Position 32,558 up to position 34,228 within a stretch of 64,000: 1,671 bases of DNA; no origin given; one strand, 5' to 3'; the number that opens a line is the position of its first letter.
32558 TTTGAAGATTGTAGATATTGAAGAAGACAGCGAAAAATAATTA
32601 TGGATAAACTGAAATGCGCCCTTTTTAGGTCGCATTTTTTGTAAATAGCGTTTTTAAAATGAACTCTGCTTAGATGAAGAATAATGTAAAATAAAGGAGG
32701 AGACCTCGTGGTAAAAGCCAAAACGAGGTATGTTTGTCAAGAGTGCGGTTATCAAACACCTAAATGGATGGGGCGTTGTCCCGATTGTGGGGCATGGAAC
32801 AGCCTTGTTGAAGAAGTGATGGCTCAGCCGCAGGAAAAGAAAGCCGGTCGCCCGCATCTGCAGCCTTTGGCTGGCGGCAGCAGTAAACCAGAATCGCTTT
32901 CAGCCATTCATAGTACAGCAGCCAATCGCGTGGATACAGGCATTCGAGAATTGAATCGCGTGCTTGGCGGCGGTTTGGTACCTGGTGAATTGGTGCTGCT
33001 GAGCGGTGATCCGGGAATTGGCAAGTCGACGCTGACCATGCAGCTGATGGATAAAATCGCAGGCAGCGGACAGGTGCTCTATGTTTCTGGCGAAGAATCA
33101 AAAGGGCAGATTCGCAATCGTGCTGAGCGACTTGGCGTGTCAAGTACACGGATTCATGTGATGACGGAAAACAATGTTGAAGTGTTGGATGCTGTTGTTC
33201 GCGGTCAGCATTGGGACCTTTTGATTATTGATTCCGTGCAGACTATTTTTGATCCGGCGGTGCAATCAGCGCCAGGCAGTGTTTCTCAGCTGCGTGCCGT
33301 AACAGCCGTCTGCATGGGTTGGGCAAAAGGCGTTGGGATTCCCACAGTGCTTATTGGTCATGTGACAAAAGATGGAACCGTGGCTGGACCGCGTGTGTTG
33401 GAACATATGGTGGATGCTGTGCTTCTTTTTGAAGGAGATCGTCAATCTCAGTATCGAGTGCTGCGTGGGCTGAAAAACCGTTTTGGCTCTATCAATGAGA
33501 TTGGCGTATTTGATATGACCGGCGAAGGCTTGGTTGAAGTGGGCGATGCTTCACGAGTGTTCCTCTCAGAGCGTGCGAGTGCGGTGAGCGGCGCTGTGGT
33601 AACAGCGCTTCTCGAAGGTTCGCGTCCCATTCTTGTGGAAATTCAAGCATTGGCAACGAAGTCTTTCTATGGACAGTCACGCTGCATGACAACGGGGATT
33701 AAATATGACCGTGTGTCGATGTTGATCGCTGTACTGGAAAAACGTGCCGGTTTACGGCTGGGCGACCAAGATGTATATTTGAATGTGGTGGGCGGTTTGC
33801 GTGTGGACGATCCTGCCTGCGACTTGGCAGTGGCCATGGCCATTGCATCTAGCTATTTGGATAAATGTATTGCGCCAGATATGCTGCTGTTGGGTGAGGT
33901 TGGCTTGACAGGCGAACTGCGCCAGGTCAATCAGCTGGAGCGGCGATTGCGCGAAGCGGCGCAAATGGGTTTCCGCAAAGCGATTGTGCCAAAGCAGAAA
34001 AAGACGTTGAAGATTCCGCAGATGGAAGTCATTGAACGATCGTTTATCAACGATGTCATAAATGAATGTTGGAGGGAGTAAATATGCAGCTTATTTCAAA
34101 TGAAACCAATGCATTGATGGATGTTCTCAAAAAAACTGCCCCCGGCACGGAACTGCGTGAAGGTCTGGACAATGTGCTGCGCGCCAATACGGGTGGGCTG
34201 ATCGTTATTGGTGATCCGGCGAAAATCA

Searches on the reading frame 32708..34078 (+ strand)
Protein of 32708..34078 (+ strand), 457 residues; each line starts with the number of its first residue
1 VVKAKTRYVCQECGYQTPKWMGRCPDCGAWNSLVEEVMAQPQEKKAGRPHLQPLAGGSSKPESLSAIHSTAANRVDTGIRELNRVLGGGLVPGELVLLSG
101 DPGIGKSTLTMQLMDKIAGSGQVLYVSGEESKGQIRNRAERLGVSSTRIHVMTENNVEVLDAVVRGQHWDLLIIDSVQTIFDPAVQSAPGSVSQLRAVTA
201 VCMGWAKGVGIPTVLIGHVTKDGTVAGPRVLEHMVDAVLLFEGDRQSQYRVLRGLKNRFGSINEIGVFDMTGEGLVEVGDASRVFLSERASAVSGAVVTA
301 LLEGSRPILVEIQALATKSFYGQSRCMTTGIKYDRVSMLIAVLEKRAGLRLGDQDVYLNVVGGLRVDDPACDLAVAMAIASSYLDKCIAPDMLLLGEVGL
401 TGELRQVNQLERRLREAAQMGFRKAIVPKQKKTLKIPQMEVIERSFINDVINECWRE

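Call 67: search_protein_families(library=ncbifam, proteins=[window:32708-34078:+], max_evalue=0.001)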
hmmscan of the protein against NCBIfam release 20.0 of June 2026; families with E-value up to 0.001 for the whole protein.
window:32708-34078:+ (457 aa): 27 families (the best 25 are shown)
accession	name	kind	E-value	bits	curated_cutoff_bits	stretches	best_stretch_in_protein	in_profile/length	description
TIGR00416.1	sms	equivalog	4.4e-171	569.6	403.05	1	1-449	1-452/454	DNA repair protein RadA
NF006799.0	PRK09302.1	equivalog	7.6e-14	51.1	408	1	68-145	248-326/515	circadian clock protein KaiC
TIGR02902.1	spore_lonB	equivalog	2.5e-13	49.5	723.3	1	336-451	409-527/531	ATP-dependent protease LonB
TIGR02903.1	spore_lon_C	equivalog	2.3e-12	46.2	678.8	1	333-443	490-600/615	Lon family ATP-dependent protease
TIGR03881.1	KaiC_arch_4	hypoth_equivalog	1e-11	45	247.8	1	74-167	2-94/231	KaiC domain-containing protein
TIGR03600.1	phage_DnaB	exception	8.4e-10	38.2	498.65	1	72-176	174-284/421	phage replicative helicase, DnaB family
TIGR03877.1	thermo_KaiC_1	hypoth_equivalog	5.4e-09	35.9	307.25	1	73-163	2-91/238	KaiC domain-containing protein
TIGR00764.1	lon_rel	equivalog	2.3e-07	29.8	516.6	1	330-433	461-565/608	ATP-dependent protease LonB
TIGR00665.1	DnaB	equivalog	8e-07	28.2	385.25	1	71-150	174-256/435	replicative DNA helicase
NF005852.0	PRK07773.1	equivalog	1.9e-06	26.5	780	1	70-138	195-264/886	replicative DNA helicase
TIGR00763.1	lon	equivalog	3.8e-06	25.7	608.05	1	362-432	695-765/795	endopeptidase La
TIGR02653.1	Lon_rel_chp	hypoth_equivalog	4.2e-06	25.4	628.25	1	350-433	559-643/675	protease Lon-related BREX system protein BrxL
TIGR03880.1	KaiC_arch_3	hypoth_equivalog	1.5e-05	24.7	249.45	1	78-145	1-69/224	KaiC domain-containing protein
TIGR02012.1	tigrfam_recA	equivalog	1.5e-05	24.5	325.3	1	69-180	30-145/321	recombinase RecA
NF004723.0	PRK06067.1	subfamily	1.9e-05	24.3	194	1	71-143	12-85/243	flagellar accessory protein FlaH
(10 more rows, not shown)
